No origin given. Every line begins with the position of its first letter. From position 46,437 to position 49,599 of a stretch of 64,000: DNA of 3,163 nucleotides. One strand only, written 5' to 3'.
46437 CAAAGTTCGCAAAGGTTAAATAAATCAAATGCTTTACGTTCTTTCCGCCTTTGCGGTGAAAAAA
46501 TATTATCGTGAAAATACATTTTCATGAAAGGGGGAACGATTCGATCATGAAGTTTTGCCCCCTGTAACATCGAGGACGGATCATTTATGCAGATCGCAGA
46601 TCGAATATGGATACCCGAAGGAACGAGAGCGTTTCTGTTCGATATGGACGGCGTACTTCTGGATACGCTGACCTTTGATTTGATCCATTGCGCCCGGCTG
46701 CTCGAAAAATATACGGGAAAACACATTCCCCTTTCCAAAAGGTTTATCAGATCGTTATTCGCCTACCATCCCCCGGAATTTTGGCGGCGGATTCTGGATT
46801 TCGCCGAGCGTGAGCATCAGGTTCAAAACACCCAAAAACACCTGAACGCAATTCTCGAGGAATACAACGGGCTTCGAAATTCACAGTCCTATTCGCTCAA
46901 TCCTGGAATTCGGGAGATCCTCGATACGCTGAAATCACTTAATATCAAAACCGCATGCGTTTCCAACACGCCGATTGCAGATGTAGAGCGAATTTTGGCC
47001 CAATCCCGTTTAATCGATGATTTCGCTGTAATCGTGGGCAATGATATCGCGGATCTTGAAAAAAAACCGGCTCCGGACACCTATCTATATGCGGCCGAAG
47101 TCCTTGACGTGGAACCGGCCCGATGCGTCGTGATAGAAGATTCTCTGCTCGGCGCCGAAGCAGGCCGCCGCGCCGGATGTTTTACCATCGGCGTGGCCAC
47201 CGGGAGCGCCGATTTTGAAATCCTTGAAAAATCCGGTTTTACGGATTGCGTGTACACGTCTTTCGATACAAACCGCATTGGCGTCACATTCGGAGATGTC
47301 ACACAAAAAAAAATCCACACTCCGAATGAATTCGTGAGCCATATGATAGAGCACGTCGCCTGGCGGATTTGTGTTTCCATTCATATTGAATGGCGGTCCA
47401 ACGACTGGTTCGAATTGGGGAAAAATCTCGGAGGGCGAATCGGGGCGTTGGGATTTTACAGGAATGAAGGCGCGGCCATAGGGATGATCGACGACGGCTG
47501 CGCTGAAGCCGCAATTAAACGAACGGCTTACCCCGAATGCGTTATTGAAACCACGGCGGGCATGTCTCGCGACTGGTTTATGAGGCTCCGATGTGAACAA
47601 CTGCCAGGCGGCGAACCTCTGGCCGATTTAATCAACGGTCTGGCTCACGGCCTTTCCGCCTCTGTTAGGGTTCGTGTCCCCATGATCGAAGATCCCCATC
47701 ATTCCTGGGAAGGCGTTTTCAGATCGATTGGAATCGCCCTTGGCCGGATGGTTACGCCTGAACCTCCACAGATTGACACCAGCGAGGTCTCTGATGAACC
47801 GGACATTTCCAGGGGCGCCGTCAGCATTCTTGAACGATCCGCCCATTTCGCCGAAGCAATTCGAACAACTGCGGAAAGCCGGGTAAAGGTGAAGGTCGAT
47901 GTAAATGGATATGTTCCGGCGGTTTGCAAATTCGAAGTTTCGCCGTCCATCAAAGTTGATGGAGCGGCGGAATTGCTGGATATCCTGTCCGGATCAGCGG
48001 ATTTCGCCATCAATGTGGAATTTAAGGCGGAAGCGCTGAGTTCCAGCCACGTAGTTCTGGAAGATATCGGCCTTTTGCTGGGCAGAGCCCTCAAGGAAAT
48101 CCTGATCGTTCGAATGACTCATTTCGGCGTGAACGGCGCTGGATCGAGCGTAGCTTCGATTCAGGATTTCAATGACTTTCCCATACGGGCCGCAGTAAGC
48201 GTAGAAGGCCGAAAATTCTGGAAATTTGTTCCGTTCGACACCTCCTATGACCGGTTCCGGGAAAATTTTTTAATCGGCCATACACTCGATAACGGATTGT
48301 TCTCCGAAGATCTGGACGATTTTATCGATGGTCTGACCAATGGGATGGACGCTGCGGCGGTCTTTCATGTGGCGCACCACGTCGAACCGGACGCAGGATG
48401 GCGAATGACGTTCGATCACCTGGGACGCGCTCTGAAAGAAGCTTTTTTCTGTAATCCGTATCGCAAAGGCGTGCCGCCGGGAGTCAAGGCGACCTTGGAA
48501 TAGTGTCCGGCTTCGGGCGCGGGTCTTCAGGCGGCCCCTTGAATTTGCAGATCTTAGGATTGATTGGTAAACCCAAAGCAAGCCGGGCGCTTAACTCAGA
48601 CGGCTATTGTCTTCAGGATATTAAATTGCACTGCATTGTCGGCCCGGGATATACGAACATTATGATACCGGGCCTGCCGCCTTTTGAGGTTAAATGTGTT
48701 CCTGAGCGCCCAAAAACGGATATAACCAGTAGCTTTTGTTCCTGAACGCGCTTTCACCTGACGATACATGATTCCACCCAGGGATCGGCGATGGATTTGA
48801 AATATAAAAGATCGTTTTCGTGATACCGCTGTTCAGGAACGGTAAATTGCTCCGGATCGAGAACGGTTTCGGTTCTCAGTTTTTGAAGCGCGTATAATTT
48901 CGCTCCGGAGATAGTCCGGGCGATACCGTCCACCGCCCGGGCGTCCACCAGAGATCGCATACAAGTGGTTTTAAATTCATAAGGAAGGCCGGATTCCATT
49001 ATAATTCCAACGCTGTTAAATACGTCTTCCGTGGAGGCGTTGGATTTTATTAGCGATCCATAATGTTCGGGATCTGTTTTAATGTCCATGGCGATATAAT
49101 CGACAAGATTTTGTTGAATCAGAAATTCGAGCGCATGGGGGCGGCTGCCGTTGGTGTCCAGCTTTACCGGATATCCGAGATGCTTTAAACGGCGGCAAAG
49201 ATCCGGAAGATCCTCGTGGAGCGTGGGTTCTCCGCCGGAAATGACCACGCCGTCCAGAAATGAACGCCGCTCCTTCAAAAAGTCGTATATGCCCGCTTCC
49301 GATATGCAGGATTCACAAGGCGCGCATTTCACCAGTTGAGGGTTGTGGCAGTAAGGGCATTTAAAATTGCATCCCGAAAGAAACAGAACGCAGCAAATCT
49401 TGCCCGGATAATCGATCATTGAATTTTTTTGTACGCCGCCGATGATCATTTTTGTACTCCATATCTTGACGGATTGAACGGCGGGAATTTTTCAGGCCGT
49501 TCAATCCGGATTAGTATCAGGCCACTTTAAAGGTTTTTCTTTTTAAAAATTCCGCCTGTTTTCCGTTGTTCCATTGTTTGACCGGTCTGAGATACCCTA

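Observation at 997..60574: Hyper-abundant ~105-bp palindromic MITE/REP-like element occupying almost every intergenic gap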

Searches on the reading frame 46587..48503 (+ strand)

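Call 27: search_protein_families(library=pfam, proteins=[window:46587-48503:+])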
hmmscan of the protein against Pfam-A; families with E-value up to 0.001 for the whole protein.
window:46587-48503:+ (638 aa): 4 families
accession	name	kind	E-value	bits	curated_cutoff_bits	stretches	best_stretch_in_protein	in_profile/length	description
PF00702.32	Hydrolase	-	2.7e-26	93.6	26.4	1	14-197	2-191/191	haloacid dehalogenase-like hydrolase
PF13419.12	HAD_2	-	8e-24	85.2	23.8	1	17-203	2-178/178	Haloacid dehalogenase-like hydrolase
PF00475.24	IGPD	-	1.7e-10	41.6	27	1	462-548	8-88/144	Imidazoleglycerol-phosphate dehydratase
PF13242.12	Hydrolase_like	-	2e-07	31.3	22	1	160-215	4-60/75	HAD-hyrolase-like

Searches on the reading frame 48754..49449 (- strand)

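Call 27: search_protein_families(library=pfam, proteins=[window:48754-49449:-])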
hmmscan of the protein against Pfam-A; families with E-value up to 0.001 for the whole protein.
window:48754-49449:- (231 aa): 2 families
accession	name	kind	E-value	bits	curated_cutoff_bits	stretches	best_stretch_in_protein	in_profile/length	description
PF04055.27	Radical_SAM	-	1.8e-18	67.7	29.5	1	23-159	3-144/166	Radical SAM superfamily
PF13353.11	Fer4_12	-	3.8e-09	37.4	22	1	19-118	7-108/137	4Fe-4S single cluster domain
